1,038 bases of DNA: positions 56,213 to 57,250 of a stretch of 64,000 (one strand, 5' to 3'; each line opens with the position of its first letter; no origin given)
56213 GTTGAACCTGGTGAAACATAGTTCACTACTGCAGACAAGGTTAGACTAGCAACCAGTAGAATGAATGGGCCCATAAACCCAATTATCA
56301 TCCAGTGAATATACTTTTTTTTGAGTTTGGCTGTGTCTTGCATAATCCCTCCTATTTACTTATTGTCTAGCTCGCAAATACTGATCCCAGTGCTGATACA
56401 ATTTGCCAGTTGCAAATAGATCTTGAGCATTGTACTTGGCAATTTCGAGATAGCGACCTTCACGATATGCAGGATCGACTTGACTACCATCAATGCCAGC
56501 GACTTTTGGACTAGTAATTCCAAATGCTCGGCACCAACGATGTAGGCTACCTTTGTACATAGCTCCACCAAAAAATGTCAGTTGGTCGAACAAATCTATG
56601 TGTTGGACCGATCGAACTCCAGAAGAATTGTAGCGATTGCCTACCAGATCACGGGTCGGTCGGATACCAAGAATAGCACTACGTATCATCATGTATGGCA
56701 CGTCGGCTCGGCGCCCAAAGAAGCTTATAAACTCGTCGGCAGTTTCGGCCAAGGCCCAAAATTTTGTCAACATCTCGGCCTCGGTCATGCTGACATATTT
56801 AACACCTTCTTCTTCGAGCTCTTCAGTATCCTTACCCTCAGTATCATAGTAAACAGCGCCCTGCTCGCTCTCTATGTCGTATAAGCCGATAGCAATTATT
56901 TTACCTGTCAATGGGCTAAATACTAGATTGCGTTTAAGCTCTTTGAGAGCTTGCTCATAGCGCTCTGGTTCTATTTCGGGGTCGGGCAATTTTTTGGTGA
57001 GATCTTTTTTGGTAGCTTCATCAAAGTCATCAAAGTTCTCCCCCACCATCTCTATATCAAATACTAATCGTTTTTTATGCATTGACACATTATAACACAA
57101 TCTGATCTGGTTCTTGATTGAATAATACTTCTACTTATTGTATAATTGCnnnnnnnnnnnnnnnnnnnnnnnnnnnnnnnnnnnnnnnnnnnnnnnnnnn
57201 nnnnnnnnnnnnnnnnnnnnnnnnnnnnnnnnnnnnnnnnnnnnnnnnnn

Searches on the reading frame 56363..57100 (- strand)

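Call 53: search_protein_families(library=pfam, proteins=[window:56363-57100:-], max_evalue=0.01)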
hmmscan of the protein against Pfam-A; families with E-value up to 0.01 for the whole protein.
window:56363-57100:- (246 aa): 2 families
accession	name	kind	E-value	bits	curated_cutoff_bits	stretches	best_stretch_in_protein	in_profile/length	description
PF10108.15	DNA_pol_B_exo2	-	6.2e-16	59.2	24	1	100-238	30-173/213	Predicted 3'-5' exonuclease related to the exonuclease domain of PolB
PF13482.12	RNase_H_2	-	1.4e-05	25.6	22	1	65-238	14-164/165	RNase_H superfamily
